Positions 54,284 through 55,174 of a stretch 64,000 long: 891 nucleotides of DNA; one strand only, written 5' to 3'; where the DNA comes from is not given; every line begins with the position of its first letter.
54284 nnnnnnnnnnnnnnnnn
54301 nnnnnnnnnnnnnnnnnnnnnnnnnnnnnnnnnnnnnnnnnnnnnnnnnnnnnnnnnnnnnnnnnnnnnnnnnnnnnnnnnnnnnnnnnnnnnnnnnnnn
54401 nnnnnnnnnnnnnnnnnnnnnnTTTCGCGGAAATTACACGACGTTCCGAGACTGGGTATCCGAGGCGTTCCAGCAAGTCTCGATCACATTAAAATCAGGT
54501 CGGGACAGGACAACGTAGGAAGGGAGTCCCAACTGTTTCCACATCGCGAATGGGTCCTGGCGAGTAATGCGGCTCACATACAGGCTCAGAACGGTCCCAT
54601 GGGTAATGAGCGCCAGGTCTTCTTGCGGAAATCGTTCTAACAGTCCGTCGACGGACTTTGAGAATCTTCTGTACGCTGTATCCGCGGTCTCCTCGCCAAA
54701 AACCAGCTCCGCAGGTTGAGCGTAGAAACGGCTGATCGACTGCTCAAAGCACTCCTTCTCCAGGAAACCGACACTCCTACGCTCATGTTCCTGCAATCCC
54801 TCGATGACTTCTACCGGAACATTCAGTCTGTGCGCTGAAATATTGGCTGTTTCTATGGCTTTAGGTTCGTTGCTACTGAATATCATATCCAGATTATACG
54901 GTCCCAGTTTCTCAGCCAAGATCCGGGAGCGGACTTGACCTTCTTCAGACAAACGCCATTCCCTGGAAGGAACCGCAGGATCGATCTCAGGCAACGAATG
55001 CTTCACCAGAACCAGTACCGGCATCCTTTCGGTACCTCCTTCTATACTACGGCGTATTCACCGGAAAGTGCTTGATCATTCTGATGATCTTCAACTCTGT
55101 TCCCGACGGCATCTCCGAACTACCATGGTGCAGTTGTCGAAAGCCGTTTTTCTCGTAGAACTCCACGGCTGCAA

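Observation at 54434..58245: Minus-strand cluster: ECF-sigma fusion, GNAT, CPT-like kinase-GNAT fusion, histidine phosphatase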

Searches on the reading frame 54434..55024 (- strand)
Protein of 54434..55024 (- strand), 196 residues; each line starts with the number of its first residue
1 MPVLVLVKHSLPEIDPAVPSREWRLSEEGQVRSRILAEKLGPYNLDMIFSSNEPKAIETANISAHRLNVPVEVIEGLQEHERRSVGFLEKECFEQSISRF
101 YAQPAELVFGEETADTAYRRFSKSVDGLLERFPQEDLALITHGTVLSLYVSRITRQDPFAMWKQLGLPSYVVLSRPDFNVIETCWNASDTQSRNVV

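Call 3: search_protein_families(library=pfam, proteins=[window:54434-55024:-], max_evalue=0.01)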
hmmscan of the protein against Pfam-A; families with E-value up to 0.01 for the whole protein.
window:54434-55024:- (196 aa): 1 family
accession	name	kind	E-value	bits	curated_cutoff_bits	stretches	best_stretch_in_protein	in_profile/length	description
PF00300.27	His_Phos_1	-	5.3e-17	62.6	21.7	1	23-163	23-168/194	Histidine phosphatase superfamily (branch 1)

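Call 4: search_protein_families(library=ncbifam, proteins=[window:54434-55024:-], max_evalue=0.01)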
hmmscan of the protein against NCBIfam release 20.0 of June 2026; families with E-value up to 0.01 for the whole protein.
window:54434-55024:- (196 aa): 6 families
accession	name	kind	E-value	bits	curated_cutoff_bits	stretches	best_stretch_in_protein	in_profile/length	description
TIGR03162.1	ribazole_cobC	equivalog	1.1e-11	44.5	162.9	1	4-163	1-165/176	alpha-ribazole phosphatase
NF005567.0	PRK07238.1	equivalog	8e-07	28.7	326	1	24-147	203-331/378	bifunctional RNase H/acid phosphatase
NF045917.1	PhserinePhPspA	equivalog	2.1e-06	27.5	350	1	24-145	27-153/211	phosphoserine phosphatase PspA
NF038349.1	dPGM_arch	equivalog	0.00025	21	225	1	22-80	23-81/194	2,3-diphosphoglycerate-dependent phosphoglycerate mutase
NF011580.0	PRK15004.1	equivalog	0.00027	21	250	1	24-163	26-170/203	adenosylcobalamin/alpha-ribazole phosphatase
NF009994.0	PRK13463.1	equivalog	0.003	17.3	277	1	24-155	28-164/203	phosphoserine phosphatase 1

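Call 15: search_solved_structures(query=window:54434-55024:-, max_evalue=0.01, show_alignments=3)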
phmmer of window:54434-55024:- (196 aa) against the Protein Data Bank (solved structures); distinct sequences matched with E-value up to 0.01: 5.
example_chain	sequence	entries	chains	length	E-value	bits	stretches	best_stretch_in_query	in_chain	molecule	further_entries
2qni_A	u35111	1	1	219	1.4e-20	77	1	6-150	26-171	Uncharacterized protein Atu0299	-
4ij5_A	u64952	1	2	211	0.00033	23.6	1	3-150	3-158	Phosphoserine phosphatase 1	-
1ebb_A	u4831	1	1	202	0.002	21.1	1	24-152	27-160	PHOSPHATASE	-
1h2e_A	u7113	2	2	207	0.0021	21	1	24-152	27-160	PHOSPHATASE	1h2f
4ij6_A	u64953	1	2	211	0.0027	20.7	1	24-150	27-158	Phosphoserine phosphatase 1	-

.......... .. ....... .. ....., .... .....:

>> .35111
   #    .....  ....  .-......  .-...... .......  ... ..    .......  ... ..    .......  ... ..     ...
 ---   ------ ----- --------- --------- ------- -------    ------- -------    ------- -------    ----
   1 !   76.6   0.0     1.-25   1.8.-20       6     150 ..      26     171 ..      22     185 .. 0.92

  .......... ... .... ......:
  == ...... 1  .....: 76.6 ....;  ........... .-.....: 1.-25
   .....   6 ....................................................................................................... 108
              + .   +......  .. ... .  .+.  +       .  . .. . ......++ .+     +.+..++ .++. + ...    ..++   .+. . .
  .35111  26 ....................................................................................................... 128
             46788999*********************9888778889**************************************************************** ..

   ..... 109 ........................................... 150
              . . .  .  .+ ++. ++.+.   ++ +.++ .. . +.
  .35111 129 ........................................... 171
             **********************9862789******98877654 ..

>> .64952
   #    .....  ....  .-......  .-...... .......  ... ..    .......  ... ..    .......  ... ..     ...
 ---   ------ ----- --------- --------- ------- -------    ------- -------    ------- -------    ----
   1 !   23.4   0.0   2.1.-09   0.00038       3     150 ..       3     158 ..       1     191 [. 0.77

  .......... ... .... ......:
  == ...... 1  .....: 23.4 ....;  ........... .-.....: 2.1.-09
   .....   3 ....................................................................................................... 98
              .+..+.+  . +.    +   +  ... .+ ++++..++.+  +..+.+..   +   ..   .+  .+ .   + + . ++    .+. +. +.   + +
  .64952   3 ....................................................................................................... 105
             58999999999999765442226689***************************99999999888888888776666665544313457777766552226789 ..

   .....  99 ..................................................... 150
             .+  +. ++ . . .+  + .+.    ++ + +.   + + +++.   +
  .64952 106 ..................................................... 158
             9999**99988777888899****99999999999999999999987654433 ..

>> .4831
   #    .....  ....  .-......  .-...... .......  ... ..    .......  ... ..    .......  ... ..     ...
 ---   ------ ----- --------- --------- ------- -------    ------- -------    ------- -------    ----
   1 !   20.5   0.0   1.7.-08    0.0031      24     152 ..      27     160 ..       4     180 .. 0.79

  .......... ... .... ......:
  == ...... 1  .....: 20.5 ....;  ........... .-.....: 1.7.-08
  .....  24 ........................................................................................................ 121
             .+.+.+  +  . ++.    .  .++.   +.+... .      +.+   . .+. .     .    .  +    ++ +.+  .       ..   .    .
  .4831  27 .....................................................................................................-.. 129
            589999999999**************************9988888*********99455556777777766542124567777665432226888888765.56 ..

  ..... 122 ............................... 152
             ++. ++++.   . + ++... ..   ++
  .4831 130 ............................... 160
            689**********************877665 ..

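Call 37: find_homologous_proteins(query=window:54437-55024:-, max_evalue=0.00001)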
Query window:54437-55024:- (196 aa): 764 proteins with E <= 0.00001 among 886 candidates; the best 120 are listed.
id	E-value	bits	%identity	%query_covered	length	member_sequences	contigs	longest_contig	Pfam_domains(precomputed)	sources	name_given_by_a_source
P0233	5.0e-125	432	100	100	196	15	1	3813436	PF00300.28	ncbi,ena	-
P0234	9.9e-118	409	94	100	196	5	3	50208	PF00300.28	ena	-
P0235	2.5e-101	355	87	95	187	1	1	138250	PF00300.28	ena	-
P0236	8.5e-101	353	85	95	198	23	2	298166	PF00300.28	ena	-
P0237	4.1e-94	332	80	95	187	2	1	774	PF00300.28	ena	-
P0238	1.6e-88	313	74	99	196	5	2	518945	PF00300.28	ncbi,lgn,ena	-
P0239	3.2e-88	312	72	99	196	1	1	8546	PF00300.28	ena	-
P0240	1.1e-87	311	73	99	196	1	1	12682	PF00300.28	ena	-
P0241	3.5e-87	309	72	99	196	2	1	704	PF00300.28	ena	-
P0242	3.0e-86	306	70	99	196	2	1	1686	PF00300.28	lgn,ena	-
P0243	4.9e-86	305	71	99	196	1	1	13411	PF00300.28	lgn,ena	-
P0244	2.5e-85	303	69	100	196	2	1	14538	PF00300.28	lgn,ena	-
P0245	2.6e-85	303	73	94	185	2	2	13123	PF00300.28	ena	-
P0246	3.9e-84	299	71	99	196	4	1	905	PF00300.28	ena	-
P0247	1.1e-83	297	68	99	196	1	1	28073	PF00300.28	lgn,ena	-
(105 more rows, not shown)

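Call 65: search_protein_families(library=padloc, proteins=[window:54437-55024:-], max_evalue=0.01)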
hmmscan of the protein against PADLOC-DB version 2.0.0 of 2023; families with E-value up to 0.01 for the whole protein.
window:54437-55024:- (196 aa): 0 families

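Call 70: list_cluster_members(proteins=[P0233, P0121, P0009, P0008])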
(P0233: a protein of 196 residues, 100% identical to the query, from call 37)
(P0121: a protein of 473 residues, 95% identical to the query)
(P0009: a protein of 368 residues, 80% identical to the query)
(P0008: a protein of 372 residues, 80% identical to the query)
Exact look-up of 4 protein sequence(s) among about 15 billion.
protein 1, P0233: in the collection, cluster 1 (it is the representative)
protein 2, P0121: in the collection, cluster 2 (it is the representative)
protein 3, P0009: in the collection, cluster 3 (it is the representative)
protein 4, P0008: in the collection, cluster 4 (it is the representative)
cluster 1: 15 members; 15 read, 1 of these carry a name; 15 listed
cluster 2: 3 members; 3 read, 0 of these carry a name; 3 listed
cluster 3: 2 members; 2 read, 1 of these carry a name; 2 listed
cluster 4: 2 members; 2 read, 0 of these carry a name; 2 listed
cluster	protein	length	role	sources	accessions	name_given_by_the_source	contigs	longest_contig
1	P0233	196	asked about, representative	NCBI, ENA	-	-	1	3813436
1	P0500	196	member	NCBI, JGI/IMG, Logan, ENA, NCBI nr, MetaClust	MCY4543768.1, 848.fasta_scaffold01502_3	MAG: histidine phosphatase family protein [Gemmatimonadetes bacterium] | histidine phosphatase family protein [Gemmatimonadota bacterium] | \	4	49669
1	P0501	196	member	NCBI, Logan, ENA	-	-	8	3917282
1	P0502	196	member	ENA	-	-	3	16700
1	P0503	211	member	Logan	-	-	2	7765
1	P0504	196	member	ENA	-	-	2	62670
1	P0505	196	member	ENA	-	-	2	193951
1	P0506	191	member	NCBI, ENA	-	-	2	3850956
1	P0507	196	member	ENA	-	-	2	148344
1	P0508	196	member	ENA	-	-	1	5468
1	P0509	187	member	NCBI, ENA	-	-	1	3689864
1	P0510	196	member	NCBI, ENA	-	-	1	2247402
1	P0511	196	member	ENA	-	-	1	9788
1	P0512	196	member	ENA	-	-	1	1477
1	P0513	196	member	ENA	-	-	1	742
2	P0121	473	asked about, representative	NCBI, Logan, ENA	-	-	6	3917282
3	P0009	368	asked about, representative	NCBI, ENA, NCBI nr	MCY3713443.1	MAG: GNAT family N-acetyltransferase [Gemmatimonadetes bacterium] | GNAT family N-acetyltransferase [Gemmatimonadota bacterium]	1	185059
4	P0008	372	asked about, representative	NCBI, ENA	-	-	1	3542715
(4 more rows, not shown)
